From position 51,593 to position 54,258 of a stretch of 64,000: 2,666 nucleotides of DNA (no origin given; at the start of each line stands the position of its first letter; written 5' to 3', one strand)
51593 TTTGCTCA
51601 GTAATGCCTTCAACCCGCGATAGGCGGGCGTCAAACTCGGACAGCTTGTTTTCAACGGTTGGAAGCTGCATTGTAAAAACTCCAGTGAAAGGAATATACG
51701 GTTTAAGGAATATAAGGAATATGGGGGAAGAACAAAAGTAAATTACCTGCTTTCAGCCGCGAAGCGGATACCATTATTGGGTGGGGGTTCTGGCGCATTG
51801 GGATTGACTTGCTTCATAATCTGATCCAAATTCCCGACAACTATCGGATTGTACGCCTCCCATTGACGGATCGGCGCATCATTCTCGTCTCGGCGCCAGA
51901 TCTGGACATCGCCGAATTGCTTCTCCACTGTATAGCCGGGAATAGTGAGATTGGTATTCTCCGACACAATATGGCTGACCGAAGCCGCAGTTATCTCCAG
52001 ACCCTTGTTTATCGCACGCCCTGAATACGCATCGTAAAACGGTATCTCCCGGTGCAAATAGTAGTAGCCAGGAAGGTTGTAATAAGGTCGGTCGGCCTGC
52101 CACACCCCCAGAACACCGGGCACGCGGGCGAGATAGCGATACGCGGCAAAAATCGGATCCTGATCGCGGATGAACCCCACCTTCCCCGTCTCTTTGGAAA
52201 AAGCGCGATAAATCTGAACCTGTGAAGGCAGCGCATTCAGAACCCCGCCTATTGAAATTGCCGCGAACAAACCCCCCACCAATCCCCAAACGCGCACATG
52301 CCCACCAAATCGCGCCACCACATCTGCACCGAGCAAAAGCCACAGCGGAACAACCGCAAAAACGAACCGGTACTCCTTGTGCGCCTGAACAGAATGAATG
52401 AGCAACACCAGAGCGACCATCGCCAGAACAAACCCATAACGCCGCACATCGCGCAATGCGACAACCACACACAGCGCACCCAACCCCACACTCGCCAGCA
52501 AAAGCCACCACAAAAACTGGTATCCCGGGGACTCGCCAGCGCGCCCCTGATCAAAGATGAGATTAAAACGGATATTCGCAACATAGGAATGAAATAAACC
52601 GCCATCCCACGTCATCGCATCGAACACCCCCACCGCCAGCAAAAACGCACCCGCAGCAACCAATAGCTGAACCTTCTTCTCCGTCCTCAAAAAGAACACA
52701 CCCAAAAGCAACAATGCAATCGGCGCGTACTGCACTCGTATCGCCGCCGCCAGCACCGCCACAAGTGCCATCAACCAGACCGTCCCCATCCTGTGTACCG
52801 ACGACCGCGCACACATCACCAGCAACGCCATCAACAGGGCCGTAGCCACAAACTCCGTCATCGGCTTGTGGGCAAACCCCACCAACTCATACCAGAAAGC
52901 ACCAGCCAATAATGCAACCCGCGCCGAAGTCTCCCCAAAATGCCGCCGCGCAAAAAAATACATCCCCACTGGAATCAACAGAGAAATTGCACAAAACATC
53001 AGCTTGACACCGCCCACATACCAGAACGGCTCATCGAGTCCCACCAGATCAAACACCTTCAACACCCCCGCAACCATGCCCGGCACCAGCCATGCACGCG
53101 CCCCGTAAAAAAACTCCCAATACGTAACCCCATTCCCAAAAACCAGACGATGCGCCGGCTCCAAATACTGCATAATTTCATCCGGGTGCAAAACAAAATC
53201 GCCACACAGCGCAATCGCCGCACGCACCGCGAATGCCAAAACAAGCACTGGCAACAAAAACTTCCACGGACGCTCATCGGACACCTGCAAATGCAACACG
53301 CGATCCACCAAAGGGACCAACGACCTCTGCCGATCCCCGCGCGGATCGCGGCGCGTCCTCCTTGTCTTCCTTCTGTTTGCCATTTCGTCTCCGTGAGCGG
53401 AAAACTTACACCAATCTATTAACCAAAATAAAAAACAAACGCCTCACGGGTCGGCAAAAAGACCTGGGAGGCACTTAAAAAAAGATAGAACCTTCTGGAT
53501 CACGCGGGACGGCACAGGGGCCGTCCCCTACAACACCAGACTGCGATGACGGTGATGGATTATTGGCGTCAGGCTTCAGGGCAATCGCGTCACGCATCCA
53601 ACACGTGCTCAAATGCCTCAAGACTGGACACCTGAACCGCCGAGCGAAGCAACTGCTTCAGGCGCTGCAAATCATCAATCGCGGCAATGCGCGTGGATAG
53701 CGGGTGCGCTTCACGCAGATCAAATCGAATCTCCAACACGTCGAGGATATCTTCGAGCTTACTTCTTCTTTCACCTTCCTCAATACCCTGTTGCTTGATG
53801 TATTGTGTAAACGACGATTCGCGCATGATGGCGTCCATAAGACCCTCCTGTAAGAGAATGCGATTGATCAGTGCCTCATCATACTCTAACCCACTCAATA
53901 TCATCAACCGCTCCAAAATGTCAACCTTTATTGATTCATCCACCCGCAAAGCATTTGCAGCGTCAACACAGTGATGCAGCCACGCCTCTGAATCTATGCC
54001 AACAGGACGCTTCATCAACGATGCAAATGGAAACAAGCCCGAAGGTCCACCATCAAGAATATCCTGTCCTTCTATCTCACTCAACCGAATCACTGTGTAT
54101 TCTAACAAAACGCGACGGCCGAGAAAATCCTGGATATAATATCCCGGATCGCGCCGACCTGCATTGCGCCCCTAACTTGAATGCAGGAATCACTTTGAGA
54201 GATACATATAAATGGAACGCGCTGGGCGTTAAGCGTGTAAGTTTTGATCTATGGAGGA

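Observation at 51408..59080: Rpn (YhgA-like) nuclease-associated mosaic of segmental duplications; one leader cassette is fused to two unrelated GT-C glycosyltransferase genes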

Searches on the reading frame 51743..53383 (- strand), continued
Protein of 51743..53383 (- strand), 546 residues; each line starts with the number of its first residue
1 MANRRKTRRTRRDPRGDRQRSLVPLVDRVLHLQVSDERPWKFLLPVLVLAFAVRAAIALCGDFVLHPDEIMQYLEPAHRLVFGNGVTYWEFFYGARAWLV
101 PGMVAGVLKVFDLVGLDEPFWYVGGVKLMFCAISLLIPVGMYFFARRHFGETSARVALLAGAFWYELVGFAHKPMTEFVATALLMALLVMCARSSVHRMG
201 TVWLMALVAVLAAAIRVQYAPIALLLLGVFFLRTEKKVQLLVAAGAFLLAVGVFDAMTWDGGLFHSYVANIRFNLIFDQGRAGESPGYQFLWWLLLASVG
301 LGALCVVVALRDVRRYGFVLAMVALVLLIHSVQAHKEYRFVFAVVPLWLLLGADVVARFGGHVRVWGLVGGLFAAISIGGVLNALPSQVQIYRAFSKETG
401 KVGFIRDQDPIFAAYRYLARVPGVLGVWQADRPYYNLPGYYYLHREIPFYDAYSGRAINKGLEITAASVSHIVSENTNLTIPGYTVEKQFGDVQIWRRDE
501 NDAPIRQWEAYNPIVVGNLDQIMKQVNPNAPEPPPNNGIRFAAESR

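Call 64: find_encoding_contigs(protein=P0357, flank=6000, max_places=2)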
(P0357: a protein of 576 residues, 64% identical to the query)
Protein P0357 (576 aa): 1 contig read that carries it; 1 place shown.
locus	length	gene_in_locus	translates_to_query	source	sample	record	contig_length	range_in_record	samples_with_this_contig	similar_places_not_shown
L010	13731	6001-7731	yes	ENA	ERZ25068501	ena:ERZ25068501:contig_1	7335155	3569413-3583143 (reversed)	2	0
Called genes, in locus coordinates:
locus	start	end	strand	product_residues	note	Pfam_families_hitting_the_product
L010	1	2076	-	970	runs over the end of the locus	PF00675:Peptidase_M16, PF05193:Peptidase_M16_C, PF08367:M16C_assoc, PF22516:PreP_C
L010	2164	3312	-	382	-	PF03702:AnmK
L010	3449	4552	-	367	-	PF01168:Ala_racemase_N, PF02784:Orn_Arg_deC_N (weak), PF14031:D-ser_dehydrat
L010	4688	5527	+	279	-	PF01261:AP_endonuc_2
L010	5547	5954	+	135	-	PF04138:GtrA_DPMS_TM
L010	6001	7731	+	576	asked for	PF03901:Glyco_transf_22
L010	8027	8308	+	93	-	PF05015:HigB-like_toxin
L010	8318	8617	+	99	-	PF01381:HTH_3 (weak)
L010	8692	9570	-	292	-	-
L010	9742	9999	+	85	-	PF04023:FeoA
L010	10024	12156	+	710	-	PF01926:MMR_HSR1, PF02421:FeoB_N, PF07670:Gate, PF07664:FeoB_C, PF07670:Gate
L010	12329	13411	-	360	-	PF02481:DNA_processg_A, PF17782:WHD_DprA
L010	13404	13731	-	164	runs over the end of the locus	PF01467:CTP_transf_like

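Call 67: find_encoding_contigs(protein=P0275, flank=10000, max_places=2)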
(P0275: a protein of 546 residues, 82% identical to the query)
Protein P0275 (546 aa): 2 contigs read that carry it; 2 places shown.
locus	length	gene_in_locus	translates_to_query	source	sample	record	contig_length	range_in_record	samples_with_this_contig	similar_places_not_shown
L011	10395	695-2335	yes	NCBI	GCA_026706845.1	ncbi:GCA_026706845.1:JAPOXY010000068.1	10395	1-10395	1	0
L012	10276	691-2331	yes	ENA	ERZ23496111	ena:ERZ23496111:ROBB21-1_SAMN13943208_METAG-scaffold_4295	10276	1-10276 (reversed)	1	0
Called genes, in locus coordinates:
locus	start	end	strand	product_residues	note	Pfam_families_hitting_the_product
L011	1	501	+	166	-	PF05685:Uma2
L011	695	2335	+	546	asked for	PF03901:Glyco_transf_22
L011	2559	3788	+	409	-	-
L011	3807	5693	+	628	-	-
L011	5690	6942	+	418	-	-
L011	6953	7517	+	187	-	-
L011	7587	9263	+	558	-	PF03901:Glyco_transf_22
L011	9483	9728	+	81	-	PF10779:XhlA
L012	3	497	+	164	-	?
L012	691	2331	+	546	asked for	PF03901:Glyco_transf_22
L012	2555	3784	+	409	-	-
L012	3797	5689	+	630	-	-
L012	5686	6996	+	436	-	-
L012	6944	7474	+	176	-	-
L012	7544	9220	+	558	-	PF03901:Glyco_transf_22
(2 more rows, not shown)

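Call 68: find_encoding_contigs(protein=P0269, flank=10000, max_places=2)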
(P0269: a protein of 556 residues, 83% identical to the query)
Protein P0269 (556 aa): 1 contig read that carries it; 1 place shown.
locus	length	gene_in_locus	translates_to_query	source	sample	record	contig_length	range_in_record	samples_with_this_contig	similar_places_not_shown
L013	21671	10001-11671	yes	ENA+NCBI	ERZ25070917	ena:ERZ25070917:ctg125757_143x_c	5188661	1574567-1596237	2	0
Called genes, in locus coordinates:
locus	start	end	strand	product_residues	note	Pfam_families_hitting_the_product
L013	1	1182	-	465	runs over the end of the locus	PF13378:MR_MLE_C (weak)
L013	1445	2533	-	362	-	PF00155:Aminotran_1_2, PF04864:Alliinase_C (faint)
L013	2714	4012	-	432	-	PF00815:Histidinol_dh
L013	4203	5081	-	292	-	PF01634:HisG, PF08029:HisG_C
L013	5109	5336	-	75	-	PF04014:MazE_antitoxin (weak)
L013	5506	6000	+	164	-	PF00149:Metallophos (weak), PF12850:Metallophos_2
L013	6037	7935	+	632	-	PF01541:GIY-YIG, PF27096:UvrC_M, PF02151:UVR, PF22920:UvrC_RNaseH, PF00633:HHH (faint), PF08459:UvrC_RNaseH_dom, PF12826:HHH_2 (weak), PF14520:HHH_5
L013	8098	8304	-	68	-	-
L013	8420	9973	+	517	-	-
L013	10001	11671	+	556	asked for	PF03901:Glyco_transf_22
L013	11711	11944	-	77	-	-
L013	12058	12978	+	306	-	PF02899:Phage_int_SAM_1, PF00589:Phage_integrase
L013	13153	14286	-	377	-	PF00557:Peptidase_M24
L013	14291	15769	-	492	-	PF00089:Trypsin, PF13365:Trypsin_2, PF00595:PDZ, PF13180:PDZ_2, PF17820:PDZ_6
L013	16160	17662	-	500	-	PF00158:Sigma54_activat, PF14532:Sigma54_activ_2, PF00004:AAA (weak), PF07728:AAA_5 (weak), PF25601:AAA_lid_14, PF02954:HTH_8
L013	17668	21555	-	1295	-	PF07719:TPR_2 (faint), PF09976:TPR_21 (faint), PF12895:ANAPC3 (faint), PF13174:TPR_6 (faint), PF13428:TPR_14 (faint), PF13525:YfiO (faint), PF24575:TPR_Slam (faint), PF13432:TPR_16 (weak), +7 more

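Call 70: search_protein_families(library=pfam, proteins=[L011:2559-3788:+, L011:3807-5693:+, L011:5690-6942:+], max_evalue=0.01)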
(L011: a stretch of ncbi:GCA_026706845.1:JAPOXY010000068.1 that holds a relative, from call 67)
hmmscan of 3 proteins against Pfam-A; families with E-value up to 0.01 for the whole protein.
L011:2559-3788:+ (409 aa): 0 families

L011:3807-5693:+ (628 aa): 0 families

L011:5690-6942:+ (417 aa): 1 family
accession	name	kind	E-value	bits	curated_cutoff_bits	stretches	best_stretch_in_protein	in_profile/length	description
PF13231.12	PMT_2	-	0.00091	19.9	26.1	1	104-266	3-160/160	Dolichyl-phosphate-mannose-protein mannosyltransferase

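Call 77: find_encoding_contigs(protein=P0298, flank=8000, max_places=1)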
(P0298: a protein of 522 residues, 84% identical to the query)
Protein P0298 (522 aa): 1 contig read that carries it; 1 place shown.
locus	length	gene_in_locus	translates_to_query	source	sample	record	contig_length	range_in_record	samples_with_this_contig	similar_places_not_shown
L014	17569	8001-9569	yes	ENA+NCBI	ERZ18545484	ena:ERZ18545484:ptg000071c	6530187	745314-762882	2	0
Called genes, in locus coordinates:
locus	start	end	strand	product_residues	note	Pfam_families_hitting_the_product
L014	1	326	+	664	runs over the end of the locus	PF03030:H_PPase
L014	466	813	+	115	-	PF01250:Ribosomal_S6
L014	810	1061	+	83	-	PF01084:Ribosomal_S18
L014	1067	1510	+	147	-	PF01281:Ribosomal_L9_N, PF03948:Ribosomal_L9_C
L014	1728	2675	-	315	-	PF03781:FGE-sulfatase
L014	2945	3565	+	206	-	PF02577:BFN_dom, PF02151:UVR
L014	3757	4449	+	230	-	-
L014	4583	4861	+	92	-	PF02604:PhdYeFM_antitox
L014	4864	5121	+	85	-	PF06769:YoeB_toxin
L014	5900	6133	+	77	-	-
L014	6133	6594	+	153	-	-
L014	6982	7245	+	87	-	PF02604:PhdYeFM_antitox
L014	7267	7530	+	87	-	PF03683:UPF0175 (weak), PF24001:DUF7317 (faint)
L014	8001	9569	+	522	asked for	PF03901:Glyco_transf_22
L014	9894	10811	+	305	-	-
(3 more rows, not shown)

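Call 78: find_encoding_contigs(protein=P0292, flank=8000, max_places=1)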
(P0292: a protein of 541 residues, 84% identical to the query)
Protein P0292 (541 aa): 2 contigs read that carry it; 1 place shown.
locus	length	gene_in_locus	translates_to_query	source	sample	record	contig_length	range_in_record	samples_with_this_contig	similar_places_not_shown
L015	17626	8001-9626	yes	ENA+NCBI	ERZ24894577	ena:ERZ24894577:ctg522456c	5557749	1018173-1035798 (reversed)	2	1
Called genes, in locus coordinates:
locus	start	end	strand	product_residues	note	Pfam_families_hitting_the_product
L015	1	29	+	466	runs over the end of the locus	PF00072:Response_reg, PF00158:Sigma54_activat, PF14532:Sigma54_activ_2, PF00004:AAA (weak), PF07728:AAA_5 (weak), PF25601:AAA_lid_14, PF02954:HTH_8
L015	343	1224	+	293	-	-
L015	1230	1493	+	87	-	-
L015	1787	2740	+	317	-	-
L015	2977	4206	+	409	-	-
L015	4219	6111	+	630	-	-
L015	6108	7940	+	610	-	-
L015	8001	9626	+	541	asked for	PF03901:Glyco_transf_22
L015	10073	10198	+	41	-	-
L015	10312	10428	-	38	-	-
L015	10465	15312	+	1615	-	PF00963:Cohesin (weak), PF13860:FlgD_ig, PF18962:Por_Secre_tail (weak)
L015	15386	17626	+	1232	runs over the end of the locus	PF00963:Cohesin, PF13860:FlgD_ig, PF18962:Por_Secre_tail (faint)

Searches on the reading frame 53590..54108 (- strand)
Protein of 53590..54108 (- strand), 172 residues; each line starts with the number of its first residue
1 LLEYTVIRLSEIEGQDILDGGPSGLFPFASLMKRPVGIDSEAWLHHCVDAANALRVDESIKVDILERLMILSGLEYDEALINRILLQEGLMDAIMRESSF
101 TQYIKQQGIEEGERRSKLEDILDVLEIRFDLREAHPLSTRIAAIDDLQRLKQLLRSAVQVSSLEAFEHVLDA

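Call 7: search_protein_families(library=pfam, proteins=[window:53590-54108:-], max_evalue=0.01)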
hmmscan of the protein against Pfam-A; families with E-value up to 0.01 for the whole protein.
window:53590-54108:- (172 aa): 0 families

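Call 9: search_protein_families(library=pfam, proteins=[window:53590-54108:-], max_evalue=10)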
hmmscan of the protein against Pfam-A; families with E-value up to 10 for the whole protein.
window:53590-54108:- (172 aa): 2 families
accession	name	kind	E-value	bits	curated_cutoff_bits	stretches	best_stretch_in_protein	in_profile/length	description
PF12510.13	Smoothelin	-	0.033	14.5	23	1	137-157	10-30/50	Smoothelin cytoskeleton protein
PF07450.16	HycH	-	0.078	13.8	25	1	94-166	47-117/129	Formate hydrogenlyase maturation protein HycH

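Call 10: search_protein_families(library=ncbifam, proteins=[window:53590-54108:-], max_evalue=1)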
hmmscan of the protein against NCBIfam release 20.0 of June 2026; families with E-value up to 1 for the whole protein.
window:53590-54108:- (172 aa): 0 families

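Call 72: search_protein_families(library=padloc, proteins=[window:53590-54108:-], max_evalue=0.01)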
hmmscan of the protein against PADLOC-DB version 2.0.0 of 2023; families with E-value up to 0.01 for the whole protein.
window:53590-54108:- (172 aa): 0 families
